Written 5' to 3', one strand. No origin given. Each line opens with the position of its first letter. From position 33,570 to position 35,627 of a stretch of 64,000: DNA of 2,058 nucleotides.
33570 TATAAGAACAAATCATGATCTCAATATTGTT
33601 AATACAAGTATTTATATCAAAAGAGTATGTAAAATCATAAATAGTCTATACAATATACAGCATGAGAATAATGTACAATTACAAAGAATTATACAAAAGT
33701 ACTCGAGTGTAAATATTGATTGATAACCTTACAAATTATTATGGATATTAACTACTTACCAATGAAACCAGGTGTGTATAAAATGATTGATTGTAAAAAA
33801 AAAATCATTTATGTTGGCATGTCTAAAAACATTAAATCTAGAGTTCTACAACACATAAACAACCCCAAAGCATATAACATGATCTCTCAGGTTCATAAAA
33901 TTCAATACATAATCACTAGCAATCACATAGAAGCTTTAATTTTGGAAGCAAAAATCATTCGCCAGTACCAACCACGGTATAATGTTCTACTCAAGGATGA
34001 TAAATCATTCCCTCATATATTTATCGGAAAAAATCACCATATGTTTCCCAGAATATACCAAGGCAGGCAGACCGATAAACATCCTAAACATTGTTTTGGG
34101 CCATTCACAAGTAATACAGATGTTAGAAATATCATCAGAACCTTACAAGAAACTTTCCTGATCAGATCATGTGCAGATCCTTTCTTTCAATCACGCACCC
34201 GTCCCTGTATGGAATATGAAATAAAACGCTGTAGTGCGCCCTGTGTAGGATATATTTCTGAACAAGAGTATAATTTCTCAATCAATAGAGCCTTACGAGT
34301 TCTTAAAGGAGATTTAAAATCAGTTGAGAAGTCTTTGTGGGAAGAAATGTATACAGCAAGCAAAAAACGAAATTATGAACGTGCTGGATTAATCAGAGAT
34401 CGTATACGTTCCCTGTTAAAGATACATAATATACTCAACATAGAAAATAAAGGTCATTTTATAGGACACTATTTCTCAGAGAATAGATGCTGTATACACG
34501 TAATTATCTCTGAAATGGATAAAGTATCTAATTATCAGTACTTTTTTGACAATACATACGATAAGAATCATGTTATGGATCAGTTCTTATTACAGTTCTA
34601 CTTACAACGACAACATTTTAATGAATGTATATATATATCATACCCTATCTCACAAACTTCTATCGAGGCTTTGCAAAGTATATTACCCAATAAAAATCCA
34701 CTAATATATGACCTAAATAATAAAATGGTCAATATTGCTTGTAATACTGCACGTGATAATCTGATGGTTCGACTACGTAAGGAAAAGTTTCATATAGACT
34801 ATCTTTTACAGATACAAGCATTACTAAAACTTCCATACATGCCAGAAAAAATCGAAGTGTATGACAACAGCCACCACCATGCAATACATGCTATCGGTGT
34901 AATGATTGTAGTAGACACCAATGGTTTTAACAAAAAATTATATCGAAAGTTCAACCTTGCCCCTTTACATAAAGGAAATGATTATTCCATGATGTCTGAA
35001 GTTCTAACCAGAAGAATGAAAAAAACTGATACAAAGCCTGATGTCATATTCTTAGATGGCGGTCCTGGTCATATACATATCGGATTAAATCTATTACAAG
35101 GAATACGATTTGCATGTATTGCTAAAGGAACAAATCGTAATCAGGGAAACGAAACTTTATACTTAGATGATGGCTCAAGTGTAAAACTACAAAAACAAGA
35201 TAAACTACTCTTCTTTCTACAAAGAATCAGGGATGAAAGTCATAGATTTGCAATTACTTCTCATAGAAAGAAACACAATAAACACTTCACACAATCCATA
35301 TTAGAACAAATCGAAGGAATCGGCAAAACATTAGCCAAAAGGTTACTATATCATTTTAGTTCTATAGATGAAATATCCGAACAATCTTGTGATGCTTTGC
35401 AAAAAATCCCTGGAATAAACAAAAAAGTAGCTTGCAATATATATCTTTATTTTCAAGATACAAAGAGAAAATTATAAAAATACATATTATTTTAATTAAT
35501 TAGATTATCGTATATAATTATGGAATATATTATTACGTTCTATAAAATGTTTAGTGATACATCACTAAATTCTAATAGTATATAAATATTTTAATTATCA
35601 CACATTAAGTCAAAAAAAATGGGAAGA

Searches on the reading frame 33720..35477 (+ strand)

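Call 33: search_protein_families(library=pfam, proteins=[window:33720-35477:+], max_evalue=0.001)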
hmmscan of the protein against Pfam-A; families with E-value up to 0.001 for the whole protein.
window:33720-35477:+ (585 aa): 6 families
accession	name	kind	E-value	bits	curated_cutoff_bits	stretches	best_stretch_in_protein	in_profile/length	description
PF08459.17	UvrC_RNaseH_dom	-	6.1e-38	130.6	22.3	1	366-512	1-159/159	UvrC RNAse H endonuclease domain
PF14520.12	HHH_5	-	3e-10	40.8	27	1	528-579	4-56/57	Helix-hairpin-helix domain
PF12826.13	HHH_2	-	1e-09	38.8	27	1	531-582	8-59/64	Helix-hairpin-helix motif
PF01541.30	GIY-YIG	-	3.6e-09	37.2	22.6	1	17-88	2-78/78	GIY-YIG catalytic domain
PF02151.25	UVR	-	6.7e-06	26.1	21.5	1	208-233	9-34/36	UvrB/uvrC motif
PF22920.2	UvrC_RNaseH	-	0.00026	21.3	24.3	1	248-316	5-77/116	UvrC Ribonuclease H-like domain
